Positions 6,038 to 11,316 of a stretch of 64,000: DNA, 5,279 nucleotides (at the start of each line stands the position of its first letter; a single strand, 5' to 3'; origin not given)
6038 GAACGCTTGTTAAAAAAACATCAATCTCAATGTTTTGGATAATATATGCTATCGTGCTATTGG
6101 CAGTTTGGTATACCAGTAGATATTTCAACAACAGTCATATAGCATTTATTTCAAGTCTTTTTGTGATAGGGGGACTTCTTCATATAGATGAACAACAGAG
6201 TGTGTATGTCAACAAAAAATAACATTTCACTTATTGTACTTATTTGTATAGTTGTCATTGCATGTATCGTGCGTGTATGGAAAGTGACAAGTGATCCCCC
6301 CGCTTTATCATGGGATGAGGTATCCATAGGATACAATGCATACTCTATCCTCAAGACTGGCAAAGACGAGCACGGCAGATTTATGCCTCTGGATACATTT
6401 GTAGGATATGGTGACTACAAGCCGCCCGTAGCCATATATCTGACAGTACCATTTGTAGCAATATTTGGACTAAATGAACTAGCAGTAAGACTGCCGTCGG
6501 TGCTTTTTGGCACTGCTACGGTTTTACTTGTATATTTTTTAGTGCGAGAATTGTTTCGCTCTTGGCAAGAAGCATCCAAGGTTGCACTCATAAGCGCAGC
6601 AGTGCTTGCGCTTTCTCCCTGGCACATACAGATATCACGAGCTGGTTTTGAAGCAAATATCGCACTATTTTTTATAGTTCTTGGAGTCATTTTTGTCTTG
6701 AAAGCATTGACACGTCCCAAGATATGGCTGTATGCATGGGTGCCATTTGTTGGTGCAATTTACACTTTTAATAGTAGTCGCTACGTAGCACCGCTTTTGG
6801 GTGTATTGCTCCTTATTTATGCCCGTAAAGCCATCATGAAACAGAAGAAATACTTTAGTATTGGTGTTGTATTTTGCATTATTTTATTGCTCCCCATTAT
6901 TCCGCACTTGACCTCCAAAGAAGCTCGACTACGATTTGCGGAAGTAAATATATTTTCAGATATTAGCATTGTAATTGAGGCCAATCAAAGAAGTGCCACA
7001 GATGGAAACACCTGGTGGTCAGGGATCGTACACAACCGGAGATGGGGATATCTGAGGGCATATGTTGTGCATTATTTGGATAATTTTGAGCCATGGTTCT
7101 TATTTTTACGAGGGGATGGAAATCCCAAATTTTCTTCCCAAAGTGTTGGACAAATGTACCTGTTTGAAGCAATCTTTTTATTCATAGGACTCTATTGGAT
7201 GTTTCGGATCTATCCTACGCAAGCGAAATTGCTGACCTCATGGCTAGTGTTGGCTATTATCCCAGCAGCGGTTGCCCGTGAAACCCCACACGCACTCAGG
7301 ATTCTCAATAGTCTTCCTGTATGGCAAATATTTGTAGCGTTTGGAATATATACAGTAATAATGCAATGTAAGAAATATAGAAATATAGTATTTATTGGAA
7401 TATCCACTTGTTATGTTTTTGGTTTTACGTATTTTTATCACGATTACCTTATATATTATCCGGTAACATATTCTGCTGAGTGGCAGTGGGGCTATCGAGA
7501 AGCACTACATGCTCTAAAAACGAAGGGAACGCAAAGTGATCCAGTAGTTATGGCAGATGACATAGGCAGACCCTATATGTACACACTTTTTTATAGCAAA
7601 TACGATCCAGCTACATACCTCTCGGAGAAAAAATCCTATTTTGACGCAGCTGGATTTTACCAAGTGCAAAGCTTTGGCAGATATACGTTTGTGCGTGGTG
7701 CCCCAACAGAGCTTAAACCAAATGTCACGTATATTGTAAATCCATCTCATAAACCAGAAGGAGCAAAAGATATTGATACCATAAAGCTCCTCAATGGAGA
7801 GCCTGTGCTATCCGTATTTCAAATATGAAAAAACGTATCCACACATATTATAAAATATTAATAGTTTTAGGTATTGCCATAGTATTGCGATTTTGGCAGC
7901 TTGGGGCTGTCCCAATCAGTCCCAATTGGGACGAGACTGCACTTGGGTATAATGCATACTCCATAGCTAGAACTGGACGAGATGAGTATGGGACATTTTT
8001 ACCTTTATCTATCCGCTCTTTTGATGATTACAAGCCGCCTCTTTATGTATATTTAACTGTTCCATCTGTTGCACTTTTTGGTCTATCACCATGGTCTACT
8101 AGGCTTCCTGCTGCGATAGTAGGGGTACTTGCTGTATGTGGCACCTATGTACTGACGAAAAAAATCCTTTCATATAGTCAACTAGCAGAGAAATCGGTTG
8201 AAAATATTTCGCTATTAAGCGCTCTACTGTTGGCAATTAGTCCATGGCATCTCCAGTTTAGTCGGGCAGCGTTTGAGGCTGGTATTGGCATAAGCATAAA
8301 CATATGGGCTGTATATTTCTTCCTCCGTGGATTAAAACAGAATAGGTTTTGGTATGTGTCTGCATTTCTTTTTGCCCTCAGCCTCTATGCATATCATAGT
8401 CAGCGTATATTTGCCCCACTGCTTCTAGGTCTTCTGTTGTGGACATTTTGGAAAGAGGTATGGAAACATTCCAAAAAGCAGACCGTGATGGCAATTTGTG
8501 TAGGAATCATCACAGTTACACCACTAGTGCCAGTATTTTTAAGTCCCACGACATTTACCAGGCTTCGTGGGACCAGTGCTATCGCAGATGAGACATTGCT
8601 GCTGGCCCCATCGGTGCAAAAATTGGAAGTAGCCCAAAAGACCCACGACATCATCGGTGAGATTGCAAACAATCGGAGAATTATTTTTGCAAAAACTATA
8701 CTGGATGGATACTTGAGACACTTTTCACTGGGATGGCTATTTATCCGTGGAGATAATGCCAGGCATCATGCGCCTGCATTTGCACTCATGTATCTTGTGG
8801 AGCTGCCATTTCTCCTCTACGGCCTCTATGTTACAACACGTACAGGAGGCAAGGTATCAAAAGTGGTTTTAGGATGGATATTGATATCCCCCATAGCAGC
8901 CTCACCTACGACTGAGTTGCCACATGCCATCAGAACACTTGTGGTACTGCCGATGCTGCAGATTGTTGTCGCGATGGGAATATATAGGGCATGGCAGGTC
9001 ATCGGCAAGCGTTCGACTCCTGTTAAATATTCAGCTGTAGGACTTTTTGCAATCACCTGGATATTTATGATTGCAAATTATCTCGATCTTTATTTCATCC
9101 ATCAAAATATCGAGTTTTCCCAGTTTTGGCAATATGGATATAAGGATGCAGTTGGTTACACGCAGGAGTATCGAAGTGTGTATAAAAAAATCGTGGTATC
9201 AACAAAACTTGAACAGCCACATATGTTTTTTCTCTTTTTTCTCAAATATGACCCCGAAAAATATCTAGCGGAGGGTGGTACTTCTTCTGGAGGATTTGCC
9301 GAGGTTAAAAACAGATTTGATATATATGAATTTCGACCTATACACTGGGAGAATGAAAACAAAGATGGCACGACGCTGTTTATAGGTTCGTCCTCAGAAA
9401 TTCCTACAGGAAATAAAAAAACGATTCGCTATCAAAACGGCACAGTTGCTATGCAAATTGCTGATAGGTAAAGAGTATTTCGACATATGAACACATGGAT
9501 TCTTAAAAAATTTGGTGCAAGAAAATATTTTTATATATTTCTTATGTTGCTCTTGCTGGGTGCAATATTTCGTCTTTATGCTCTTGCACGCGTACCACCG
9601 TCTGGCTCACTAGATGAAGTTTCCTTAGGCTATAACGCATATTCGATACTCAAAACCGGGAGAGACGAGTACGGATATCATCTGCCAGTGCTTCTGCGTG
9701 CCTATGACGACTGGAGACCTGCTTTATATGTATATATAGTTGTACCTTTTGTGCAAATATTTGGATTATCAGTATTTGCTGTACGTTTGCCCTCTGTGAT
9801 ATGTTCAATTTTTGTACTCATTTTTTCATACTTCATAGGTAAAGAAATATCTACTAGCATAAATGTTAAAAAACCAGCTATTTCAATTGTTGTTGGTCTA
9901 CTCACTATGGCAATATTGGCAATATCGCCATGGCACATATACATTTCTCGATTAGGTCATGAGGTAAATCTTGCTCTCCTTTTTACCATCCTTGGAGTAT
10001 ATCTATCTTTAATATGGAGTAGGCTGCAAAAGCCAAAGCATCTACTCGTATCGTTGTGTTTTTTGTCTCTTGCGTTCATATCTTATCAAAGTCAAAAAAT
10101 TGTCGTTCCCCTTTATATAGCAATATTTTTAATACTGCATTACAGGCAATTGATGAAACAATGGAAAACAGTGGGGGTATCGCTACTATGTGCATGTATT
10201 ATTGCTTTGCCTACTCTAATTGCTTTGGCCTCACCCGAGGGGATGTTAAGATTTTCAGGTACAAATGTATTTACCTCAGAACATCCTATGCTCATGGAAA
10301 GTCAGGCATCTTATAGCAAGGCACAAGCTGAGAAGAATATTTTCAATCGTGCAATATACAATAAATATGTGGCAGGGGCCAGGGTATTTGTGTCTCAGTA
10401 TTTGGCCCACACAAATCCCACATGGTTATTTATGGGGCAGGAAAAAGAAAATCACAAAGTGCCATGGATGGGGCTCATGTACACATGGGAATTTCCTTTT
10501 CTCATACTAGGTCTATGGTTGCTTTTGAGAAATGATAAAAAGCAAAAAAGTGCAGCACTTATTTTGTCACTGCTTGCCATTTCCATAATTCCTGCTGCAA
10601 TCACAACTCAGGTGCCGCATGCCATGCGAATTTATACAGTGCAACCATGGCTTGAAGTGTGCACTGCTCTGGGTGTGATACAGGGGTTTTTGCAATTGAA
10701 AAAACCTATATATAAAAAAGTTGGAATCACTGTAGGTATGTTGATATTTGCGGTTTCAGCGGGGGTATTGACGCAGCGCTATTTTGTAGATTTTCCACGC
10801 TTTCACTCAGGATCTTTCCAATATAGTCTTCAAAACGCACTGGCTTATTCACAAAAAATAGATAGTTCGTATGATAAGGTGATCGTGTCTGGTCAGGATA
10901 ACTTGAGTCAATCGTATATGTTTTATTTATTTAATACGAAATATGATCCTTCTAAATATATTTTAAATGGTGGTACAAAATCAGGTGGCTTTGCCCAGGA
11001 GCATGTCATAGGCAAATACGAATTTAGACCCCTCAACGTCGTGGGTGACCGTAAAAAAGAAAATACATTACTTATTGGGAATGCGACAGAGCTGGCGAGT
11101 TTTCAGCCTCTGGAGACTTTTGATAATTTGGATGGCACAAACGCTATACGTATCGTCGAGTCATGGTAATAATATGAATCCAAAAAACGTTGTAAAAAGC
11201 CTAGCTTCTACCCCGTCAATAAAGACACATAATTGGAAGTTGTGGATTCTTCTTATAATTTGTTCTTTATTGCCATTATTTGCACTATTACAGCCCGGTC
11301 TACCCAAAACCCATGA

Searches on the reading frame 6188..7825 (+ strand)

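Call 34: search_protein_families(library=pfam, proteins=[window:6188-7825:+], max_evalue=0.01)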
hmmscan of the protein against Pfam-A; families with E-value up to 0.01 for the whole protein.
window:6188-7825:+ (546 aa): 2 families
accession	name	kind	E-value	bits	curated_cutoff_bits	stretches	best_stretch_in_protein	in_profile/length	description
PF13231.12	PMT_2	-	5.6e-14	53.1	26.1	1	78-238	2-158/160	Dolichyl-phosphate-mannose-protein mannosyltransferase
PF02366.24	PMT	-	2.1e-10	41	22.7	1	20-189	2-174/245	Dolichyl-phosphate-mannose-protein mannosyltransferase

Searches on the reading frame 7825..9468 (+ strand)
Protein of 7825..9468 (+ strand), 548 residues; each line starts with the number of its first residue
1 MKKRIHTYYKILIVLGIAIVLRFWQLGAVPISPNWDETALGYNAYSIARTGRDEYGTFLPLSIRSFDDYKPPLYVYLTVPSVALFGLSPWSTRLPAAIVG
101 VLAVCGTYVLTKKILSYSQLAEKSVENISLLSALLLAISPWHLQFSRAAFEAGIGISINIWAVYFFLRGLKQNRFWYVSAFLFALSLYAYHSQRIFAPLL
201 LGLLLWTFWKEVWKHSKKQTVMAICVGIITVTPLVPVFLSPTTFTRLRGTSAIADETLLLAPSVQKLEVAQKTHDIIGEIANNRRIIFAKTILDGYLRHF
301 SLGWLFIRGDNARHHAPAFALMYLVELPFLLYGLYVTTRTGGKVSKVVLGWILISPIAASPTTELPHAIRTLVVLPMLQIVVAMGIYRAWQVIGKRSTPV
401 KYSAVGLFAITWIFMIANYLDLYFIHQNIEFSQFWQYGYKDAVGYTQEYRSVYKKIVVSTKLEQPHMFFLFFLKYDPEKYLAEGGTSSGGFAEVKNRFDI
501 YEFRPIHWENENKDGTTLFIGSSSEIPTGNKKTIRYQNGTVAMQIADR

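Call 34: search_protein_families(library=pfam, proteins=[window:7825-9468:+], max_evalue=0.01)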
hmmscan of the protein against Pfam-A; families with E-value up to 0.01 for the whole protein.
window:7825-9468:+ (548 aa): 2 families
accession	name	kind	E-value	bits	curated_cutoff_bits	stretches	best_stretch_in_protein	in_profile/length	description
PF13231.12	PMT_2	-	8.6e-13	49.2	26.1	1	70-231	2-155/160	Dolichyl-phosphate-mannose-protein mannosyltransferase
PF03779.20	SPW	-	0.0015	19.4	31.5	1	83-150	11-78/93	SPW repeat domain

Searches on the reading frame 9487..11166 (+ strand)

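Call 34: search_protein_families(library=pfam, proteins=[window:9487-11166:+], max_evalue=0.01)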
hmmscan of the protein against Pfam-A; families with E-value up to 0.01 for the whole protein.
window:9487-11166:+ (560 aa): 1 family
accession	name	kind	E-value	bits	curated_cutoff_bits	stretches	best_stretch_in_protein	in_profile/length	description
PF13231.12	PMT_2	-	3.8e-08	34.1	26.1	1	78-244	3-158/160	Dolichyl-phosphate-mannose-protein mannosyltransferase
